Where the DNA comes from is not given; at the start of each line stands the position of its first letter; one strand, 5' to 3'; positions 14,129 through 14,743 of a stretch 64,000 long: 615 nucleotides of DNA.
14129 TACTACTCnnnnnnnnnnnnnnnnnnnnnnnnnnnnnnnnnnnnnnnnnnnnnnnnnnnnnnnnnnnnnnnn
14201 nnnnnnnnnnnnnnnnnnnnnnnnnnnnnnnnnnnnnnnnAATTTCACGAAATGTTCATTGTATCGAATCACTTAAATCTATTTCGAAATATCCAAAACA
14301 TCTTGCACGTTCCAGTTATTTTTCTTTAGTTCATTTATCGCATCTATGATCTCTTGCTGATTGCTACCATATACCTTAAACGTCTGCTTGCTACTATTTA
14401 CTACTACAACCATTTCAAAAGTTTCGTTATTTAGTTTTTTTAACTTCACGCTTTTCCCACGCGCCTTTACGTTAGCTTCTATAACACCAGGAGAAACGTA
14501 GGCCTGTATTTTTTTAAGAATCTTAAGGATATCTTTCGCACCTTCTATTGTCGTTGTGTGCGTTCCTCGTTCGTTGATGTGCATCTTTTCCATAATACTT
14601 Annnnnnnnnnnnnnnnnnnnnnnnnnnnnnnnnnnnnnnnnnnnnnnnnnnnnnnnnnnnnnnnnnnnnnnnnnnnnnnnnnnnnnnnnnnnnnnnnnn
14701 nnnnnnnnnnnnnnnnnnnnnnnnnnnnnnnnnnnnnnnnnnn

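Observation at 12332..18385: AddA-like helicase-nuclease with a miniature Fe-S nuclease partner, split by a foreign gene and preceded by an HD hydrolase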

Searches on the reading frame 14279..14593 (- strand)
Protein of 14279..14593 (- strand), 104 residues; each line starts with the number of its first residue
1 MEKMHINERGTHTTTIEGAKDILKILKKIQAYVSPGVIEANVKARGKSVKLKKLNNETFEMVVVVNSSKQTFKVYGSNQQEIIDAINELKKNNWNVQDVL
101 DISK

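Call 3: search_protein_families(library=pfam, proteins=[window:14279-14593:-], max_evalue=0.01)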
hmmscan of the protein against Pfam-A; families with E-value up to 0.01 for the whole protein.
window:14279-14593:- (104 aa): 2 families
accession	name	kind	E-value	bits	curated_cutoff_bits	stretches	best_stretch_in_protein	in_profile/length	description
PF14060.11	DUF4252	-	0.0044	17.6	23.9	1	18-84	29-95/125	Domain of unknown function (DUF4252)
PF09876.14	DUF2103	-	0.0092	16.3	22.4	0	9-73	7-78/98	Predicted metal-binding protein (DUF2103)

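Call 4: search_protein_families(library=ncbifam, proteins=[window:14279-14593:-], max_evalue=0.01)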
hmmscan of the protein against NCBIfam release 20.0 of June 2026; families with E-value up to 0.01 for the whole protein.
window:14279-14593:- (104 aa): 0 families

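Call 5: search_protein_families(library=padloc, proteins=[window:14279-14593:-], max_evalue=0.01)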
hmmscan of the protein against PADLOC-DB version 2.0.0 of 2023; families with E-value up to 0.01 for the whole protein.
window:14279-14593:- (104 aa): 1 family
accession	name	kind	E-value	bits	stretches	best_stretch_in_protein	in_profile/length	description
PDLC00157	HamA1|HamA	-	0.00034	17.9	1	24-97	190-262/297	DUF1837 domain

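Call 6: search_protein_families(library=phrogs, proteins=[window:14279-14593:-], max_evalue=0.01)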
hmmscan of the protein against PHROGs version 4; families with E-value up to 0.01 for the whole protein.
window:14279-14593:- (104 aa): 2 families
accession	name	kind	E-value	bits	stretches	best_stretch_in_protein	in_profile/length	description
phrog_14952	-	unknown function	0.0046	18.2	1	52-100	54-102/187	-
phrog_30326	-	unknown function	0.0046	17.1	1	31-89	18-77/289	-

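Call 38: find_homologous_proteins(query=window:14279-14593:-, max_evalue=0.001)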
Query window:14279-14593:- (104 aa): 199 proteins with E <= 0.001 among 201 candidates; the best 120 are listed.
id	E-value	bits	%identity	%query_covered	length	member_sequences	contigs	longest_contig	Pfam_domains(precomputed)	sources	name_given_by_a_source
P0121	1.5e-58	212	100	100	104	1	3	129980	-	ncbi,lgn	-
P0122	8.0e-48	178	84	100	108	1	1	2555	-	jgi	jgi:hypothetical protein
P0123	4.0e-46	173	81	100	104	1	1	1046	-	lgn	-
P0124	8.1e-46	172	79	97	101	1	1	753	-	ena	-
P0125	1.2e-45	171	81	100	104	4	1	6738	-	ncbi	-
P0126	7.2e-45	169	78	99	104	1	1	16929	-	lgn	-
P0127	7.4e-45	169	79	99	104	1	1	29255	-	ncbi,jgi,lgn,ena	ncbi:MAG: hypothetical protein WCK60_01465 [Candidatus Nomurabacteria bacterium]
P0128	2.3e-44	167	81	95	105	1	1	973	-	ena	-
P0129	8.2e-44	165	79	99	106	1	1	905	-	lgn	-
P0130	1.1e-43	165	81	95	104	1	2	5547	-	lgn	-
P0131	1.7e-43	164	78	99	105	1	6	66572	-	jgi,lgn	jgi:hypothetical protein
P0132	1.8e-43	164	77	100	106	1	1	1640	-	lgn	-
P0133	4.6e-43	163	81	96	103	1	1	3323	-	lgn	-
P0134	7.2e-43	162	74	99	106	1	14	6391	-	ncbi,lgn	-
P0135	8.1e-43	162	76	99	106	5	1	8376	-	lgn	-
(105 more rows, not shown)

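Call 49: predict_structure(alignment_id=A3)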
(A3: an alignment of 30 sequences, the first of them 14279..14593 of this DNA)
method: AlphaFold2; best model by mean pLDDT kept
length: 104 residues; sequences in the alignment: 30
mean_pLDDT: 80.0   pTM: 0.70
mean pLDDT of the five models: 80.0, 79.9, 79.8, 79.2, 78.6
residues with pLDDT >= 90: 37; 70-90: 51; 50-70: 3; < 50: 13
segments of 3 or more residues with pLDDT < 50: 1-13
pLDDT, mean of each block of 10 residues (from residue 1): 38 62 87 79 83 92 87 89 91 90 84
secondary structure, 60 per line:
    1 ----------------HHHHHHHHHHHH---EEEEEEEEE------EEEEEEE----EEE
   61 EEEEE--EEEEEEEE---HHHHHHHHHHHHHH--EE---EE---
elements in order: H17-28 E32-40 E47-53 E58-65 E68-75 H79-92

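Call 81: fold_search(model_id=the predicted structure, library=viral)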
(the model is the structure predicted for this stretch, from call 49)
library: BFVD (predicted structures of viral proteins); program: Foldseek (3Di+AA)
matches with E <= 10: 1003; with E <= 0.001: 1
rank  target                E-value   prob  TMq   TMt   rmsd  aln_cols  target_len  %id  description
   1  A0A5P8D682            3.2e-04  1.00  0.62  0.70   2.0        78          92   28  (no name in the UniProt tables at hand)
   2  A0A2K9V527            1.3e-02  0.91  0.36  0.40   6.1        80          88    8  Uncharacterized protein [Lactobacillus phage Satyr]
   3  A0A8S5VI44            2.7e-02  0.98  0.39  0.50   3.0        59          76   15  Uncharacterized protein [Siphoviridae sp. cthu813]
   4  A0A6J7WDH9            2.7e-02  0.92  0.40  0.45   6.8        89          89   10  Uncharacterized protein [uncultured Caudovirales phage]
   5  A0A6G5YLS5            2.9e-02  0.69  0.31  0.22  13.0        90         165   13  (no name in the UniProt tables at hand)
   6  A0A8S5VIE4            4.0e-02  0.99  0.42  0.63   3.4        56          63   14  Uncharacterized protein [Siphoviridae sp. cthu813]
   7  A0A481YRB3            4.0e-02  0.18  0.23  0.17   8.3       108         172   10  ribonuclease H [Pithovirus LCDPAC02]
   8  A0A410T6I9            4.6e-02  0.15  0.19  0.09  13.8       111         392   12  (no name in the UniProt tables at hand)
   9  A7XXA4                4.9e-02  0.82  0.39  0.37  11.4        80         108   10  Uncharacterized protein [Thermus virus P23-45]
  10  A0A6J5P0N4            5.2e-02  0.44  0.24  0.35  11.5        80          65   14  Uncharacterized protein [uncultured Caudovirales phage]
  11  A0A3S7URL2            5.5e-02  0.72  0.41  0.24   6.3       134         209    7  (no name in the UniProt tables at hand)
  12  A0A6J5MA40            7.1e-02  0.95  0.43  0.29   3.4        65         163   17  Uncharacterized protein [uncultured Caudovirales phage]
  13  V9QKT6                8.6e-02  0.41  0.30  0.17   7.5        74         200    9  (no name in the UniProt tables at hand)
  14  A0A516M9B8            9.2e-02  0.20  0.27  0.23  17.7       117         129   18  (no name in the UniProt tables at hand)
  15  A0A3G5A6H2            9.8e-02  0.60  0.42  0.34   9.9       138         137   11  Uncharacterized protein [Hyperionvirus sp.]
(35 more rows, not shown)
